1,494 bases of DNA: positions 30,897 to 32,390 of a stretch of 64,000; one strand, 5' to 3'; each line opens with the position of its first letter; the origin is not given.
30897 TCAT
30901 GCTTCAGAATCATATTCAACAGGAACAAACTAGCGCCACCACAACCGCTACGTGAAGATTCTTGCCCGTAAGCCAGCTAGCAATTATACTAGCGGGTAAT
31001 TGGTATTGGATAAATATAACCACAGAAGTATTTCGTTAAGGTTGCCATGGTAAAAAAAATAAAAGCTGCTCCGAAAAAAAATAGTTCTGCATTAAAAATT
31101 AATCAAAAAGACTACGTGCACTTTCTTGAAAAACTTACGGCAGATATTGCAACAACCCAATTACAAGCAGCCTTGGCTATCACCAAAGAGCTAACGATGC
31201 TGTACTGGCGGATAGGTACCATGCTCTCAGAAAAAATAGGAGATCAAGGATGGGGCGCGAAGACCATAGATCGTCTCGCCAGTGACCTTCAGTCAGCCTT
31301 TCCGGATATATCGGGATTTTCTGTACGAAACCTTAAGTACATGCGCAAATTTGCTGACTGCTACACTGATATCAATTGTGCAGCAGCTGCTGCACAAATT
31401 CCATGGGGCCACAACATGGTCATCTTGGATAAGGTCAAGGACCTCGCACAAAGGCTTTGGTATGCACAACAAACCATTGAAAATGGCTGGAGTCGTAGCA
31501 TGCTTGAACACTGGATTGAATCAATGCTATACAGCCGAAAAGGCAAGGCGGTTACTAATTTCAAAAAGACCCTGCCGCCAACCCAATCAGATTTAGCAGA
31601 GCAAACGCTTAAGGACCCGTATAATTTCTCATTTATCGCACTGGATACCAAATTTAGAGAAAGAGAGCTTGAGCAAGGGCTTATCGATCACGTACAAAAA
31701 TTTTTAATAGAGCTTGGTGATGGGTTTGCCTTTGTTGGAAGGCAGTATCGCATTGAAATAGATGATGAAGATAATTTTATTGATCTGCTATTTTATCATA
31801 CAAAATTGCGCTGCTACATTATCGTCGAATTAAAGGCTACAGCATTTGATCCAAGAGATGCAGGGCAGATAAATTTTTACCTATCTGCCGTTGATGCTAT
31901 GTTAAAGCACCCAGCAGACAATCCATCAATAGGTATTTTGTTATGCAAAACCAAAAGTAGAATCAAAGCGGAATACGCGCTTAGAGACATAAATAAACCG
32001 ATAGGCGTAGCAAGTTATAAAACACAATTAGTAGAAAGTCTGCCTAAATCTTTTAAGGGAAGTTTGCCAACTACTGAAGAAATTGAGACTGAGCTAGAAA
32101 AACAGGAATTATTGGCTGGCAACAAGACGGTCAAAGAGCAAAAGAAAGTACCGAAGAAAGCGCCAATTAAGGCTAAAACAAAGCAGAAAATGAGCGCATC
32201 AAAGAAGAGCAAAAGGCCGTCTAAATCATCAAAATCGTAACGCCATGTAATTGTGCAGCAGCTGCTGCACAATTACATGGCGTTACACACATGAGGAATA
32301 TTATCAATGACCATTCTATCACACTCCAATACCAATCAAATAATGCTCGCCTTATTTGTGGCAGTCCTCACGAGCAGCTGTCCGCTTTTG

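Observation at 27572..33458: Triplicated ankyrin-gene module with a conserved slot holding either an MNT-HEPN pair or a DUF1016 nuclease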

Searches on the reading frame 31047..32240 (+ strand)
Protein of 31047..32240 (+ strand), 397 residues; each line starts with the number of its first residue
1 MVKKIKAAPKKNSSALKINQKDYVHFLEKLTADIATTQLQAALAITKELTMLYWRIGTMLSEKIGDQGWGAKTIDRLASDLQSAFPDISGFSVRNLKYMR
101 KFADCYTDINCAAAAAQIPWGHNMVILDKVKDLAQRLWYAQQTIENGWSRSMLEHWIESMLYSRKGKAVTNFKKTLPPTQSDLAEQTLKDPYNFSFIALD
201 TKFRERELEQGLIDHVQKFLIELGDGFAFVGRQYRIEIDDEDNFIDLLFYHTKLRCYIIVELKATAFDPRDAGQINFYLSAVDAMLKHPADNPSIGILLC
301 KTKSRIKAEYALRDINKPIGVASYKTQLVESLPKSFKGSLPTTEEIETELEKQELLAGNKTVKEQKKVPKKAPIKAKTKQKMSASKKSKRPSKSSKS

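Call 5: search_protein_families(library=pfam, proteins=[window:31047-32240:+], max_evalue=0.01)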
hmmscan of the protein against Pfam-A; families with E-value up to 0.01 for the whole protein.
window:31047-32240:+ (397 aa): 2 families
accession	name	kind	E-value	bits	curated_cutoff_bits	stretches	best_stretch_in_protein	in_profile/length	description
PF06250.17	YhcG_C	-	9.4e-67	224.2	32.5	1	186-341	2-157/157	YhcG PDDEXK nuclease domain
PF17761.7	DUF1016_N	-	1.5e-40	138.9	32.8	1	31-164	3-137/137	DUF1016 N-terminal domain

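Call 17: find_homologous_proteins(query=window:31047-32240:+, max_evalue=1e-30)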
Query window:31047-32240:+ (397 aa): 8000 proteins with E <= 1e-30 among 8000 candidates; the best 120 are listed.
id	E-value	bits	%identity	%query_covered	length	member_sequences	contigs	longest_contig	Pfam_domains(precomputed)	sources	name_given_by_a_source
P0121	1.1e-261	885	100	100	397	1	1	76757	PF17761.8,PF06250.18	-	-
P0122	4.8e-182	623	79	85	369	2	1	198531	PF17761.8,PF06250.18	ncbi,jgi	-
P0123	1.2e-180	619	77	87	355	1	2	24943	PF17761.8,PF06250.18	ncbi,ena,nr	ncbi:MAG: hypothetical protein A2Y40_01785 [Candidatus Margulisbacteria bacterium GWF2_35_9]|nr:MAG:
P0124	2.9e-178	611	77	84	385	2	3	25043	PF17761.8,PF06250.18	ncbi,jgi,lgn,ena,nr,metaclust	ncbi:MAG: hypothetical protein UR12_C0016G0007 [candidate division TM6 bacterium GW2011_GWF2_30_66]|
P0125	4.2e-177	607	78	83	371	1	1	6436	PF17761.8,PF06250.18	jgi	-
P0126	3.5e-176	604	79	82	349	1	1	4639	PF17761.8,PF06250.18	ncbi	ncbi:MAG: PDDEXK nuclease domain-containing protein, partial [bacterium]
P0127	4.0e-175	601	76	85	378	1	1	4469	PF17761.8,PF06250.18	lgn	-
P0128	4.8e-174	597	77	84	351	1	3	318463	PF17761.8,PF06250.18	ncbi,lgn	-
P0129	1.4e-166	572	66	96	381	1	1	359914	PF17761.8,PF06250.18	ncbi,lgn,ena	-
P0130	2.3e-162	559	71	85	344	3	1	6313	PF17761.8,PF06250.18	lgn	-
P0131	1.5e-161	556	69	85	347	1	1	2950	PF17761.8,PF06250.18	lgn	-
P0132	1.7e-161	556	71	85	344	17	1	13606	PF17761.8,PF06250.18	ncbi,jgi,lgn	-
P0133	1.1e-160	553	68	86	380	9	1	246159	PF17761.8,PF06250.18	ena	-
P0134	5.7e-160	551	71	84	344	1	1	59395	PF17761.8,PF06250.18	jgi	jgi:predicted nuclease of restriction endonuclease-like (RecB) superfamily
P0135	6.8e-160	550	70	84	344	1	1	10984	PF17761.8,PF06250.18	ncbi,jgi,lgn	-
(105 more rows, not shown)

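Call 19: find_encoding_contigs(protein=P0122, flank=6000, max_places=3)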
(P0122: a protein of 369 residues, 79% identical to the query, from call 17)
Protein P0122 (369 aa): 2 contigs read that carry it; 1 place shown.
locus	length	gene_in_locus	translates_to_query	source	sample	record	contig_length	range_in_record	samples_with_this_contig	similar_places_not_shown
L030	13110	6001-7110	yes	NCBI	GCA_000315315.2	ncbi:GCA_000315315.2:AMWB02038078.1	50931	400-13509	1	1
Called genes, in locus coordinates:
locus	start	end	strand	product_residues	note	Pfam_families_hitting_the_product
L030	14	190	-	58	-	-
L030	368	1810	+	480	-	-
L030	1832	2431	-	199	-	-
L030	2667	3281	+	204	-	-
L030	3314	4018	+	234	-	PF07719:TPR_2 (faint), PF13181:TPR_8 (faint), PF00515:TPR_1 (faint), PF13414:TPR_11 (faint)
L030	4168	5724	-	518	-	PF00239:Resolvase, PF07508:Recombinase, PF13408:Zn_ribbon_recom (weak)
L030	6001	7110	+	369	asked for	PF17761:DUF1016_N, PF06250:YhcG_C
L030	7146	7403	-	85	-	-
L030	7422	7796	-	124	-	-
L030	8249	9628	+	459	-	PF04775:Bile_Hydr_Trans, PF02129:Peptidase_S15 (faint), PF01738:DLH (faint), PF00326:Peptidase_S9 (weak), PF08840:BAAT_C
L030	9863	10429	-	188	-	-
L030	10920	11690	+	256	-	PF04536:TPM_phosphatase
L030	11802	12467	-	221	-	PF22191:IBR_1 (faint), PF00097:zf-C3HC4 (weak), PF01485:IBR (weak)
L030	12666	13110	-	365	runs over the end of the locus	-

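Call 20: find_encoding_contigs(protein=P0124, flank=6000, max_places=3)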
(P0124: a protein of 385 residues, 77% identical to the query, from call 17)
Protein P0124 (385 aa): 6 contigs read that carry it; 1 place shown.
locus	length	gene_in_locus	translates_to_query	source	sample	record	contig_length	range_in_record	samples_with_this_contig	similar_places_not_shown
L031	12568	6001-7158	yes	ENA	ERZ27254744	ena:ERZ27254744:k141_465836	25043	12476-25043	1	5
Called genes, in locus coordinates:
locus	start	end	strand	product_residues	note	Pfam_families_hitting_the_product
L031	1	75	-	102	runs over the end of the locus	PF02915:Rubrerythrin (weak)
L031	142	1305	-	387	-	-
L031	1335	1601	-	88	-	-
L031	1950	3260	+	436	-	PF00324:AA_permease, PF13520:AA_permease_2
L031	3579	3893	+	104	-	PF18765:Polbeta, PF01909:NTP_transf_2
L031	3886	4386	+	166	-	PF01934:HepT-like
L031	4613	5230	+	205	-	PF02525:Flavodoxin_2, PF03358:FMN_red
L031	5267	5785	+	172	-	PF04073:tRNA_edit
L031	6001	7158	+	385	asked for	PF17761:DUF1016_N, PF06250:YhcG_C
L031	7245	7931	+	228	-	PF07931:CPT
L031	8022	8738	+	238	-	-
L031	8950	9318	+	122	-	PF06108:DUF952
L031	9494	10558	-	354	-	PF00578:AhpC-TSA, PF08534:Redoxin (weak), PF13911:AhpC-TSA_2 (faint), PF00578:AhpC-TSA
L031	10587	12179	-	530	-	PF09820:AAA-ATPase_like, PF08011:PDDEXK_9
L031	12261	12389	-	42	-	-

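Call 21: find_encoding_contigs(protein=P0128, flank=6000, max_places=3)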
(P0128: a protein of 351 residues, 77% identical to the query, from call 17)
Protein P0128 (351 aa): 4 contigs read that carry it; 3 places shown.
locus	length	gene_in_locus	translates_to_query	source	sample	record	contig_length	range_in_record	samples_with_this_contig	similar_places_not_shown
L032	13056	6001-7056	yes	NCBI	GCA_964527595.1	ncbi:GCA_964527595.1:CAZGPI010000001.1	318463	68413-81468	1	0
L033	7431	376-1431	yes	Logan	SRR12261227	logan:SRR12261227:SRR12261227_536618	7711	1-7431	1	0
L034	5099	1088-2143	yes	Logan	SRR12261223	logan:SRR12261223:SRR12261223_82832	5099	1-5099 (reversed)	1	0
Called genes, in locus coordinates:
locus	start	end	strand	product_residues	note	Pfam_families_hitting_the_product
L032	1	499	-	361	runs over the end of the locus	PF01546:Peptidase_M20, PF07687:M20_dimer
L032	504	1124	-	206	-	PF02588:YitT_membrane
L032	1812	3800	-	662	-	PF03030:H_PPase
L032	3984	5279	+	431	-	PF01979:Amidohydro_1, PF07969:Amidohydro_3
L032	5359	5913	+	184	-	PF02632:BioY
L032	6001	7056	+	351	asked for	PF17761:DUF1016_N, PF06250:YhcG_C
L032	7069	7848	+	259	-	PF03807:F420_oxidored, PF14748:P5CR_dimer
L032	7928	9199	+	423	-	PF00324:AA_permease, PF13520:AA_permease_2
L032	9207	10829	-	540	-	PF01676:Metalloenzyme, PF06415:iPGM_N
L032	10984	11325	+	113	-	-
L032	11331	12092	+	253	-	PF04452:Methyltrans_RNA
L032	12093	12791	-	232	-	PF00814:TsaD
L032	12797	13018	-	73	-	-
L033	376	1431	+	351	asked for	PF17761:DUF1016_N, PF06250:YhcG_C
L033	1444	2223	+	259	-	PF03807:F420_oxidored, PF14748:P5CR_dimer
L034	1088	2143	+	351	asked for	PF17761:DUF1016_N, PF06250:YhcG_C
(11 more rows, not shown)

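Call 29: find_related_loci(query=window:31047-32240:+, collection=metagenome_contigs, flank=3500)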
Query window:31047-32240:+ (397 aa) in metagenome_contigs; peptide patterns used: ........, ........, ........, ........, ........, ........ (x = any residue, [..] = any of these).
325 stretches matched a pattern; 207 encode a relative of the query (tblastn E <= 1e-3); the best 80 are kept; 80 distinct loci.
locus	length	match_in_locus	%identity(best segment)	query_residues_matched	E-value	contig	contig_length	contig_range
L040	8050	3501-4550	76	4-355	0e+0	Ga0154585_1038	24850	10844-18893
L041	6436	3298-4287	78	21-350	0e+0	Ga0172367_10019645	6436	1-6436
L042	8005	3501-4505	70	18-352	4e-168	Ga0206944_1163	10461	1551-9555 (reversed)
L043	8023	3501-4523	71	11-353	3e-166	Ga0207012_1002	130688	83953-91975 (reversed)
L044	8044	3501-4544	65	2-350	1e-165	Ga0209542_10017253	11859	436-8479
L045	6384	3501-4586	66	10-373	6e-165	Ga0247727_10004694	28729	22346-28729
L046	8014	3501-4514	79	16-353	0e+0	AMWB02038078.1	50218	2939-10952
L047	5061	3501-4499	72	21-353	2e-167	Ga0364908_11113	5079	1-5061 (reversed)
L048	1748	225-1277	65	1-350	5e-176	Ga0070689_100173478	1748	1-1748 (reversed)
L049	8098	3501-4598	62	23-390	2e-160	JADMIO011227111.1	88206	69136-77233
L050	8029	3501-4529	66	27-369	6e-160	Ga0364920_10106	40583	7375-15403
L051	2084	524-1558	65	6-350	3e-172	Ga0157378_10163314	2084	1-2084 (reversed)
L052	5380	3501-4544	65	23-367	2e-159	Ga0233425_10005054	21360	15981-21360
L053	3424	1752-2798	65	3-352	2e-160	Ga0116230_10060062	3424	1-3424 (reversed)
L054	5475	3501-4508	65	18-353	2e-149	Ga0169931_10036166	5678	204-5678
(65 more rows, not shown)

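Call 57: search_solved_structures(query=window:31047-32240:+, max_evalue=0.01)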
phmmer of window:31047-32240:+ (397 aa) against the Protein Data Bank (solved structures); distinct sequences matched with E-value up to 0.01: 0.

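Call 58: search_protein_families(library=padloc, proteins=[window:31047-32240:+], max_evalue=0.001)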
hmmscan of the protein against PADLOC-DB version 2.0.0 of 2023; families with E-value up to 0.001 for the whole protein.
window:31047-32240:+ (397 aa): 28 families (the best 25 are shown)
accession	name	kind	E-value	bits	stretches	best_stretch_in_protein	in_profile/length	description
PDLC04795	PDC-S02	-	9.9e-143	473.6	1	18-353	19-353/357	-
PDLC04831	PDC-S02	-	4.7e-142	471.5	1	18-354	6-341/346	-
PDLC04810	PDC-S02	-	1.3e-140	466.7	1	18-353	6-353/355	-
PDLC04803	PDC-S02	-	1.7e-99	330.8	1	89-351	8-265/269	-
PDLC04807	PDC-S02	-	6.4e-88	293.3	1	20-357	10-342/351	-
PDLC04826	PDC-S02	-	4.9e-84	279.4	1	18-228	6-217/222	-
PDLC04813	PDC-S02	-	1.1e-71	238.3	1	183-353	3-171/175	-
PDLC04822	PDC-S02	-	1.6e-67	226.2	1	25-307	12-291/294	-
PDLC04811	PDC-S02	-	5.9e-61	203.3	1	18-179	7-169/172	-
PDLC04804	PDC-S02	-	7.2e-53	177.3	1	21-202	9-192/203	-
PDLC04827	PDC-S02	-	2.8e-52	175.6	1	19-241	6-232/234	-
PDLC04798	PDC-S02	-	7.5e-52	174.6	1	188-351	51-214/222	-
PDLC01464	PD_DExK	-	2.4e-47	158.4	2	142-261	21-126/126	"CAS-I,CAS-II,CAS-III,CAS-IV,CAS-V,CAS-VI; associated"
PDLC04820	PDC-S02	-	8.6e-42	141.4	1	26-327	29-305/332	-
PDLC04800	PDC-S02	-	1e-39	133.8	1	18-136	6-125/129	-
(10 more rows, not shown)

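Call 69: search_dna_similar(query=window:31047-32240:+, collection=plasmids, mode=protein, rows=spread, max_rows=30, max_evalue=1e-10)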
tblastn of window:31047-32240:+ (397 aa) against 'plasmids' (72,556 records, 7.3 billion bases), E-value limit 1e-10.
Records with a match: 513; places in all: 618; records where one place covers at least 80% of the query: 76.
Best place of each record, by identity: <60% 513.
By first word of the organism name: Rhodococcus 49; Pseudomonas 31; Citrobacter 26; Klebsiella 23; Enterobacter 22; Burkholderia 21; Arthrobacter 21; Curtobacterium 20; Hymenobacter 15; Paraburkholderia 13; and 99 more.
By predicted mobility (MOB-suite, as given by PLSDB): non-mobilizable 246; conjugative 191; mobilizable 76.
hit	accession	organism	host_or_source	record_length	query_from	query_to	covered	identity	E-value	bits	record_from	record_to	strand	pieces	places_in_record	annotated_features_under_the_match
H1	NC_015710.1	Simkania negevensis Z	-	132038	2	341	86%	54.0%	1e-115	377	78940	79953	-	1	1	PDDEXK nuclease domain-containing protein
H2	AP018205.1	Leptolyngbya boryana NIES-2135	-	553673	22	341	81%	51.7%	2e-101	337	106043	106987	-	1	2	hypothetical protein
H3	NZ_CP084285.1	Caballeronia zhejiangensis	Anasa tristis,Cell culture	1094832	48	341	74%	55.3%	5e-102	338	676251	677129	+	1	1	none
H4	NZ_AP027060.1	Haliovirga abyssi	-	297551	47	341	74%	54.2%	5e-102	338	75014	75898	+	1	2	PDDEXK nuclease domain-containing protein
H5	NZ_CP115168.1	Deinococcus aquaticus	Freshwater stream system, activated ...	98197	47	341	74%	52.4%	1e-102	340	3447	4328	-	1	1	PDDEXK nuclease domain-containing protein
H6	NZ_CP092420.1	Leptolyngbya boryana IU 594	-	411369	47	325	70%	54.3%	7e-100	332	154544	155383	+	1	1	PDDEXK nuclease domain-containing protein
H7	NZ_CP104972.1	Phyllobacterium zundukense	Vicia costata,cell culture,root nodule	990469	22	296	69%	50.9%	9e-73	300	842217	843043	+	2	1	none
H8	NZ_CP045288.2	Curtobacterium flaccumfaciens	Capsicum sp.,Single cell,Leaf,Dry beans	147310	48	341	74%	45.4%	9e-80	274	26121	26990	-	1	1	PDDEXK nuclease domain-containing protein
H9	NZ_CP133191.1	Rhodococcus erythropolis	Spring wheat plant ( Triticum aestivum ...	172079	22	341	81%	41.0%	6e-74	257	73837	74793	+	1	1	PDDEXK nuclease domain-containing protein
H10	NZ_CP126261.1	Curtobacterium sp. MCJR17_020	-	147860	48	341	74%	44.4%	4e-76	263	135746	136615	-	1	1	PDDEXK nuclease domain-containing protein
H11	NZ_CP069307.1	Rhodococcus aetherivorans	monoisolate,Minnesota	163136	22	324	76%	41.0%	2e-73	256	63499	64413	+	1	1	PDDEXK nuclease domain-containing protein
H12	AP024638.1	Arthrobacter sp. NtRootC7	Nicotiana tabacum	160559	49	341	74%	40.8%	8e-69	242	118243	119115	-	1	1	hypothetical protein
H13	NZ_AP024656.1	Arthrobacter sp. NicSoilB8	-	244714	52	341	73%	39.4%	1e-64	231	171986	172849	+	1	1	PDDEXK nuclease domain-containing protein | DUF1016 N-terminal domain-containing protein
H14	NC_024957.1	Methylibium sp. T29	water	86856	48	328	71%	36.4%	7e-54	199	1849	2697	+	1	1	PDDEXK nuclease domain-containing protein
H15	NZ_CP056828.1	Citrobacter freundii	culture,Wastewater influent sample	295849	48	328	71%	36.0%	2e-40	160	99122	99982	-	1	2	PDDEXK nuclease domain-containing protein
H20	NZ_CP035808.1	Thiospirochaeta perfilievii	cell culture,Thiodendron" bacterial ...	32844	48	329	71%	35.0%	8e-52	193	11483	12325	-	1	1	PDDEXK nuclease domain-containing protein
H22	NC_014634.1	Ilyobacter polytropus DSM 2926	marine mud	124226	49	328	71%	33.2%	3e-44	171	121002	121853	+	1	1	PDDEXK nuclease domain-containing protein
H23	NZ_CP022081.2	Burkholderia cepacia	Environment,plant derived food stuff, ...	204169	49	328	71%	32.9%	1e-40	160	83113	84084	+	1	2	PDDEXK nuclease domain-containing protein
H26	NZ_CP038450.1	Aeromonas media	cell culture,sludge from bioreactor ...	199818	49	328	71%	30.7%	9e-34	140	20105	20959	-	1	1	PDDEXK nuclease domain-containing protein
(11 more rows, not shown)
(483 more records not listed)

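Call 70: get_annotated_region(hit=H1, flank=400)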
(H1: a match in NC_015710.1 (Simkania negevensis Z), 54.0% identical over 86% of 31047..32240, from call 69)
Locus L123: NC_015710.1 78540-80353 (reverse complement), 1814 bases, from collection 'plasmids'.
description: Simkania negevensis Z plasmid pSn, complete sequence
organism: Simkania negevensis Z (NCBI taxid 331113)
taxonomy: Bacteria; Chlamydiota; Chlamydiia; Parachlamydiales; Simkaniaceae; Simkania; Simkania negevensis; Simkania negevensis Z
host: -; source: -; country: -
typing (MOB-suite, as given by PLSDB): conjugative; relaxase MOBQ; mating-pair formation MPF_F
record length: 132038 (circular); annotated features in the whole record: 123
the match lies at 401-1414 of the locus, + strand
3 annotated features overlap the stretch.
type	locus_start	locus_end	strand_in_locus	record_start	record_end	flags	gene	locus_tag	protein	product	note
CDS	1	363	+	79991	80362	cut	-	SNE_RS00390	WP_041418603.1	hypothetical protein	-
CDS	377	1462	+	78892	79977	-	-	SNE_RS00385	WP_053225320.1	PDDEXK nuclease domain-containing protein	-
CDS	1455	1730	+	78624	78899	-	-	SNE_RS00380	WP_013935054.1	helix-turn-helix domain-containing protein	-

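Call 71: get_annotated_region(hit=H5, flank=400)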
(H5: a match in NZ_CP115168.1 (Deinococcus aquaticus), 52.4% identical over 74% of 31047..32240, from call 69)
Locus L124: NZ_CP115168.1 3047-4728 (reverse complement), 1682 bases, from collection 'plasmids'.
description: Deinococcus aquaticus strain PB-314 plasmid pDATS03, complete sequence
organism: Deinococcus aquaticus (NCBI taxid 328692)
taxonomy: Bacteria; Deinococcota; Deinococci; Deinococcales; Deinococcaceae; Deinococcus; Deinococcus aquaticus
host: -; source: Freshwater stream system, activated sludge; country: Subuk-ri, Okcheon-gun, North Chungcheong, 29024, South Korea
typing (MOB-suite, as given by PLSDB): non-mobilizable
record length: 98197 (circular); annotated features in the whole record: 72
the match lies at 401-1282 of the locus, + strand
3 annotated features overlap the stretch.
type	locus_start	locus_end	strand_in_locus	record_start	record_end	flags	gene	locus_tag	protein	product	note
CDS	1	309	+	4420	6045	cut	-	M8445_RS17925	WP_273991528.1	class I SAM-dependent DNA methyltransferase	-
CDS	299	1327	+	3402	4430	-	-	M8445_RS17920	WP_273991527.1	PDDEXK nuclease domain-containing protein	-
CDS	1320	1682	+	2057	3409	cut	-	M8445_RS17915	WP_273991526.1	restriction endonuclease subunit S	-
